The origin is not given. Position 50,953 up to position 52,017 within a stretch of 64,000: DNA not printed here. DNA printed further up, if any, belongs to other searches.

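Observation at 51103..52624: Orphan HgdC/BadF-type radical-enzyme activase translationally coupled to mazG and followed by rpoZ plus an unknown gene in the position usually held by spoT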

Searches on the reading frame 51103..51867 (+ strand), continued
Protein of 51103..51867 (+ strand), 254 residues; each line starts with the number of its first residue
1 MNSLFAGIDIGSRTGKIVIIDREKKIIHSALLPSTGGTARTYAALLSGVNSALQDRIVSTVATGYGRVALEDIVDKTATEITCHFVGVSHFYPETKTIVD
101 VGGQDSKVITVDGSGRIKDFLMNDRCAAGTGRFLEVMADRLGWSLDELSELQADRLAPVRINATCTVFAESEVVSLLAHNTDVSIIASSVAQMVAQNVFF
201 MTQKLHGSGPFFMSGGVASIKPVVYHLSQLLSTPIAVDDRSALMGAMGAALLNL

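Call 12: search_solved_structures(query=window:51103-51867:+, show_alignments=2)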
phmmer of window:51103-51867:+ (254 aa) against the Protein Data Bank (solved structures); distinct sequences matched with E-value up to 0.001: 5.
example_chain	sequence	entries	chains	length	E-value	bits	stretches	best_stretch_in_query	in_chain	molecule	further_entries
4eht_A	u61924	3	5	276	3.2e-50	174.3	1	6-251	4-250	Activator of 2-hydroxyisocaproyl-CoA dehydratase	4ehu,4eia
1hux_A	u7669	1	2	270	5e-48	167.1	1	5-251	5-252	ACTIVATOR OF (R)-2-HYDROXYGLUTARYL-COA DEHYDRATASE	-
9gai_D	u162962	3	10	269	9.9e-47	162.9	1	6-252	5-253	3-methylbenzoyl-CoA reductase alpha subunit MbdQ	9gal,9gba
7yyl_E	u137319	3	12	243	6.4e-40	140.6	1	4-252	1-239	Putative CoA-substrate-specific enzyme activase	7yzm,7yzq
9gai_C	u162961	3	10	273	7.4e-25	91.3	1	6-252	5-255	3-methylbenzoyl-CoA reductase delta subunit MbdP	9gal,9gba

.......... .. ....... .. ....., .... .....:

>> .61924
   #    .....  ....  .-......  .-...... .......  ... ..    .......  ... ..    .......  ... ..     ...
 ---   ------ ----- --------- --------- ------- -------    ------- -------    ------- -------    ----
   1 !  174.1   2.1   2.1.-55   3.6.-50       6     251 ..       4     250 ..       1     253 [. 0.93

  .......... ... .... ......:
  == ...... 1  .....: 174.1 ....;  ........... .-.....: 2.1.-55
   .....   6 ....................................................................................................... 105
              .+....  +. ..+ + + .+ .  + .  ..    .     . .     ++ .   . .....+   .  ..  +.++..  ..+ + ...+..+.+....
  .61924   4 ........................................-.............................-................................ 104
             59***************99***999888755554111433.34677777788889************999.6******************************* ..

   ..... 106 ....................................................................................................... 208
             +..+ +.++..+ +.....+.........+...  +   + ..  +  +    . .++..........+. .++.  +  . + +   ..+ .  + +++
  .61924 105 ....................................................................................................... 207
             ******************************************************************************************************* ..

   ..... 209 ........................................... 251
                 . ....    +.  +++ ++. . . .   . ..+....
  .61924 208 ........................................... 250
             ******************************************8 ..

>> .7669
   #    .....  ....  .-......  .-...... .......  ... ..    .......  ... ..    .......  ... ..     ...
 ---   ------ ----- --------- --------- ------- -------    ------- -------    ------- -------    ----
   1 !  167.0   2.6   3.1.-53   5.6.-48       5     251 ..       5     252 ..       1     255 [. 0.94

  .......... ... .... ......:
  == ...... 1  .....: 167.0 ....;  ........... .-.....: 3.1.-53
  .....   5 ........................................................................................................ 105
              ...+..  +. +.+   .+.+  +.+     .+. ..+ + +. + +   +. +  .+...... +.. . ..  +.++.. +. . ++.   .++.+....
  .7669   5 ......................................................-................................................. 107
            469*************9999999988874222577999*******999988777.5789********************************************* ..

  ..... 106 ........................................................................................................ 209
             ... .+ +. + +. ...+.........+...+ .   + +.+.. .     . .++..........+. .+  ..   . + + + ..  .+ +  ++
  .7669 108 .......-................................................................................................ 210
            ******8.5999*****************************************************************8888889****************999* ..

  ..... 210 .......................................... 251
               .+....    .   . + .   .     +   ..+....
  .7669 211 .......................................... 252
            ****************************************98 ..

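Call 15: find_related_loci(query=A1, collection=genome_contigs, flank=8000)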
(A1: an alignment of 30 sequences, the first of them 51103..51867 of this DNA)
Query A1 (254 aa) in genome_contigs; peptide patterns used: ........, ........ (x = any residue, [..] = any of these).
600 stretches matched a pattern (row limit reached: there are more); 598 encode a relative of the query (tblastn E <= 1e-3); the best 80 are kept; 80 distinct loci.
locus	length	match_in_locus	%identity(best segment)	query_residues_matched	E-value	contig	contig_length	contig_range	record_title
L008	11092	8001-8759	43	4-254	8e-58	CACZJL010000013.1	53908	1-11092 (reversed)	MAG: uncultured Lachnospiraceae bacterium isolate RUG12676 genome assembly, contig: RUG12676_asm_13, whole genome shotgu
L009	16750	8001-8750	41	5-252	1e-56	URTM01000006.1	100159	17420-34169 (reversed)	uncultured Dorea sp. isolate UMGS1335 genome assembly, contig: NODE_159_length_100159_cov_16.323633, whole genome shotgu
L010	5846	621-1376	41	5-254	2e-56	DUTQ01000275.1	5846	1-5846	MAG TPA_asm: Thermoanaerobacterales bacterium isolate AS05jafATM_97 57464_AS05, whole genome shotgun sequence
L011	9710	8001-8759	43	2-252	2e-56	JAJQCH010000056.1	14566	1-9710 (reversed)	MAG: Oscillospiraceae bacterium isolate C.6_7 NODE_571_length_14566_cov_14.589966, whole genome shotgun sequence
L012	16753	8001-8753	43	6-252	2e-56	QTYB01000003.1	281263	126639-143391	Ruminococcus sp. AM36-2AA AM36-2AA.Scaf3, whole genome shotgun sequence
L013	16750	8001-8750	43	5-252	7e-56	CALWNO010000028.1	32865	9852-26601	MAG: uncultured Gemmiger sp. isolate BRZ_EE__bin65 genome assembly, contig: BRZ_EE__NODE_2066_length_32865_cov_10.108790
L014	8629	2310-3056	42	4-251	1e-55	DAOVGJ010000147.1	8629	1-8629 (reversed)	MAG TPA_asm: Pseudomonadota bacterium isolate CSMAG_1132 CSMAG_1132_k141_1875810_length_8629_cov_9.5875, whole genome sh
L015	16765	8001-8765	42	2-254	2e-55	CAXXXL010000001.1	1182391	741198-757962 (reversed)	MAG: Christensenellaceae bacterium isolate f799d269-9f17-4ef2-88a6-4e1788b66faa genome assembly, contig: contig_1, whole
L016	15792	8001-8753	44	6-254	3e-55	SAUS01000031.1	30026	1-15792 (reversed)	MAG: Candidatus Cibiobacter qucibialis isolate SGB15286A NODE_1218_length_30026_cov_26.2752, whole genome shotgun sequen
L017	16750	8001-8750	45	6-252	1e-55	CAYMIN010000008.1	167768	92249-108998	MAG TPA_asm: uncultured Armatimonadia bacterium isolate binchicken_co334_45 genome assembly, contig: NODE_68_length_1677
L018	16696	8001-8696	44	7-241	5e-55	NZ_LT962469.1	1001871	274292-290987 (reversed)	Ezakiella peruensis strain M6.X2 isolate M6.X2, whole genome shotgun sequence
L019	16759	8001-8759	42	2-252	5e-55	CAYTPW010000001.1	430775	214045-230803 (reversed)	MAG TPA_asm: uncultured bacterium isolate SRP167671_co4_21 genome assembly, contig: NODE_2_length_430775_cov_14.538522,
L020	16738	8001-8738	43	7-252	5e-55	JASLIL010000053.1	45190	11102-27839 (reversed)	MAG: Tissierellales bacterium isolate UTK.bins.141 k141_8617268, whole genome shotgun sequence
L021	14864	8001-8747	42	3-250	6e-55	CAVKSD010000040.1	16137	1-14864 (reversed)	Bacteroidaceae bacterium isolate G02636-L1_cleanbin_000005 genome assembly, contig: Spades_G02636-L1_contig_1493, whole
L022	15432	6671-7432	44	6-252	2e-54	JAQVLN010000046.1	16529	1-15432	MAG: Desulfitobacteriaceae bacterium isolate STF1_110 NODE_9275_length_16529_cov_4.356359_Sandtown_F1, whole genome shot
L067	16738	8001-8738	41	7-251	1e-50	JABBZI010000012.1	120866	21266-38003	Clostridioides difficile strain HC132 NODE_12_length_120866_cov_29.7434, whole genome shotgun sequence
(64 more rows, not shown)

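Call 42: list_cluster_members(proteins=[P0001, P0005, P0006, P0017, P0024, P0029, P0049, P0052, P0061, P0064])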
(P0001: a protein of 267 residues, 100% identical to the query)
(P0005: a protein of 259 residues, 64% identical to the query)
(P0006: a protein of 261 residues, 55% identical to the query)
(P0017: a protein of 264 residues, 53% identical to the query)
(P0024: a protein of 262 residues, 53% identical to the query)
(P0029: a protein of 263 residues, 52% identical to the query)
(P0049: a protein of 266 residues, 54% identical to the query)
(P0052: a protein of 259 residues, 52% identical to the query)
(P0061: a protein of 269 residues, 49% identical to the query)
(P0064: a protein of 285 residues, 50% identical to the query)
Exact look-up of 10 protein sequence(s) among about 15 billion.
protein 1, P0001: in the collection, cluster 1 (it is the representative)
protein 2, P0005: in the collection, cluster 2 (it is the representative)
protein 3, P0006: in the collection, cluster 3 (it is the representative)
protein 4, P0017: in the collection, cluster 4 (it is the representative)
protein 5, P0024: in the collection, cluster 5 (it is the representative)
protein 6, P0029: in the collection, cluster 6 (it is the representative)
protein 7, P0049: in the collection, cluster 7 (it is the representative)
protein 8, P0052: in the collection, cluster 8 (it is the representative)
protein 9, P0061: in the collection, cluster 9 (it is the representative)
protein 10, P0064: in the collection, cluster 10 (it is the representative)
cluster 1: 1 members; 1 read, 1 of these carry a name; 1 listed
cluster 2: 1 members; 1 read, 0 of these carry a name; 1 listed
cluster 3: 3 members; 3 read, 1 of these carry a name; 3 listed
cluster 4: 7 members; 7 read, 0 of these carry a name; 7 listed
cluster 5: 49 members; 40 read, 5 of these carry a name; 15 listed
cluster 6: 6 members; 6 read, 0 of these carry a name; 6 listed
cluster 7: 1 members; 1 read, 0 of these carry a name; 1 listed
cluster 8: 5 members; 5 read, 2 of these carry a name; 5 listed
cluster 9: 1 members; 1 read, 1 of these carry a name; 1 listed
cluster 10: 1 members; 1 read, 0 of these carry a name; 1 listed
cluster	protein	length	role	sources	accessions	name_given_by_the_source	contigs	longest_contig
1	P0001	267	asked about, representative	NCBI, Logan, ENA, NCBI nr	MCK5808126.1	2-hydroxyglutaryl-CoA dehydratase [bacterium]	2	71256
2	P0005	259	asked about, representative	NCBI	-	-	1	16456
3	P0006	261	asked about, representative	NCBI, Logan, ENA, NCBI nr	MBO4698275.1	2-hydroxyglutaryl-CoA dehydratase [bacterium]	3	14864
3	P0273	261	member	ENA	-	-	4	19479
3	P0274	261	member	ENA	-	-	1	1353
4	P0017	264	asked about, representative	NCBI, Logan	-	-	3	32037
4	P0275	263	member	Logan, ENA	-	-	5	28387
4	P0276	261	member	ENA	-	-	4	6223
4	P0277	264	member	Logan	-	-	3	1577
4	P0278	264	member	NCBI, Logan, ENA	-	-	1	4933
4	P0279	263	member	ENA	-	-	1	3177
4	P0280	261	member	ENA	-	-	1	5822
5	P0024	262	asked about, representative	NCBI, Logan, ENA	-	-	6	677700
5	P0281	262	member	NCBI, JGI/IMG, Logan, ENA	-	CoA-substrate-specific enzyme activase, putative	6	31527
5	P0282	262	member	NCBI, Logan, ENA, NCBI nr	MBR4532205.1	2-hydroxyglutaryl-CoA dehydratase [bacterium]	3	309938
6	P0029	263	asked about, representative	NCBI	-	-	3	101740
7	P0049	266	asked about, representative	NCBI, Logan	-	-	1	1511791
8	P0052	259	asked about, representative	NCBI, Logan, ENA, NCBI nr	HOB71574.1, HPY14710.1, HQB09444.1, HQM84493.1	MAG TPA: acyl-CoA dehydratase activase [bacterium] | acyl-CoA dehydratase activase [bacterium]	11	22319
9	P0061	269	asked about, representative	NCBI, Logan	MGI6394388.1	MAG: acyl-CoA dehydratase activase [bacterium]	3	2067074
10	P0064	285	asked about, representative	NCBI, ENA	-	-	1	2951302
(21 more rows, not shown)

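Call 43: find_encoding_contigs(protein=P0061, flank=5000, max_places=1)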
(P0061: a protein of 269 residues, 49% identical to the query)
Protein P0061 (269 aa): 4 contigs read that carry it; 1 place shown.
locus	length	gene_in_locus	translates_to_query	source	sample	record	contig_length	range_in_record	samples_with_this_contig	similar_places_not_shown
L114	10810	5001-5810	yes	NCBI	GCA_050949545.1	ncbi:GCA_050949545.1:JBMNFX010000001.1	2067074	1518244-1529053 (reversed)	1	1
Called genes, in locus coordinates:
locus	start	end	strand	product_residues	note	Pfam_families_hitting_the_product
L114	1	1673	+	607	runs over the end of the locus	-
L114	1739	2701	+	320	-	PF10502:Peptidase_S26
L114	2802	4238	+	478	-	PF13522:GATase_6, PF13537:GATase_7, PF00156:Pribosyltran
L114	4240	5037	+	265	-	PF03819:MazG, PF01503:PRA-PH, PF03819:MazG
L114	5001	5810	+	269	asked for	PF01869:BcrAD_BadFG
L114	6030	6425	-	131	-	PF09520:HinfI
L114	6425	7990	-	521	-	PF01555:N6_N4_Mtase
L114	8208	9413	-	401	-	PF00871:Acetate_kinase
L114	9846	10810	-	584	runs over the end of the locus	-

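Call 44: find_encoding_contigs(protein=P0064, flank=5000, max_places=1)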
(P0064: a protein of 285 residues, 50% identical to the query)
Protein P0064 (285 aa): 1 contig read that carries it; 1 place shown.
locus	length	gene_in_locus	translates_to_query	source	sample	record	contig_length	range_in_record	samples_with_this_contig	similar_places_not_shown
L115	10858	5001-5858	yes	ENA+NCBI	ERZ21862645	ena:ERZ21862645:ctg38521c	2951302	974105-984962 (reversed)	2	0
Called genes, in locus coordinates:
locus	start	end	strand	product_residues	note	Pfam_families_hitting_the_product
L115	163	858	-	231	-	-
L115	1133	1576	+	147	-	PF04536:TPM_phosphatase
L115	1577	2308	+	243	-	PF04536:TPM_phosphatase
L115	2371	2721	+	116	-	PF11969:DcpS_C, PF01230:HIT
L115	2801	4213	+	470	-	PF13522:GATase_6, PF13537:GATase_7, PF00156:Pribosyltran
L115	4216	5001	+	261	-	PF03819:MazG, PF01503:PRA-PH (weak), PF03819:MazG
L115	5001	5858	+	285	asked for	PF01869:BcrAD_BadFG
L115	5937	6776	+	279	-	PF12838:Fer4_7 (faint), PF12801:Fer4_5 (weak)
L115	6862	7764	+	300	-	PF01545:Cation_efflux, PF16916:ZT_dimer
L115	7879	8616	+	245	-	PF00535:Glycos_transf_2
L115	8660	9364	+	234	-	PF00696:AA_kinase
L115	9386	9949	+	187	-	PF01765:RRF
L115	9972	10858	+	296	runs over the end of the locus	PF00226:DnaJ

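Call 45: find_encoding_contigs(protein=P0049, flank=5000, max_places=1)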
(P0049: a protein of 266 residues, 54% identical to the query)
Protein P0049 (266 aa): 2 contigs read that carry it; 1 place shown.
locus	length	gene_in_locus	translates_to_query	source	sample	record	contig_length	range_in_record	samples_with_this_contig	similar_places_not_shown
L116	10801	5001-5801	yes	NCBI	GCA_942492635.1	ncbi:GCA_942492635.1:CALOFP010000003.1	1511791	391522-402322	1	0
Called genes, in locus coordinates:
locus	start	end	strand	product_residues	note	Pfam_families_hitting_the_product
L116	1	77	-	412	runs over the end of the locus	PF05195:AMP_N, PF00557:Peptidase_M24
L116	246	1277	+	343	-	PF01063:Aminotran_4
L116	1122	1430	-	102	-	-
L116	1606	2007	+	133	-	PF00293:NUDIX, PF14815:NUDIX_4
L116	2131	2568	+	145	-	PF09424:YqeY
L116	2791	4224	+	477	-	PF13522:GATase_6, PF13537:GATase_7, PF00156:Pribosyltran (weak)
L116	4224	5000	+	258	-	PF03819:MazG, PF01503:PRA-PH (weak), PF03819:MazG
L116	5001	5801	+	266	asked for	PF01869:BcrAD_BadFG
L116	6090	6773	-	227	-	-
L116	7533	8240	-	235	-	PF03588:Leu_Phe_trans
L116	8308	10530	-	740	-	PF02861:Clp_N, PF00004:AAA, PF17871:AAA_lid_9, PF00004:AAA, PF07724:AAA_2, PF07728:AAA_5, PF13401:AAA_22 (weak), PF10431:ClpB_D2-small, +7 more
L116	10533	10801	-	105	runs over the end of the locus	PF02617:ClpS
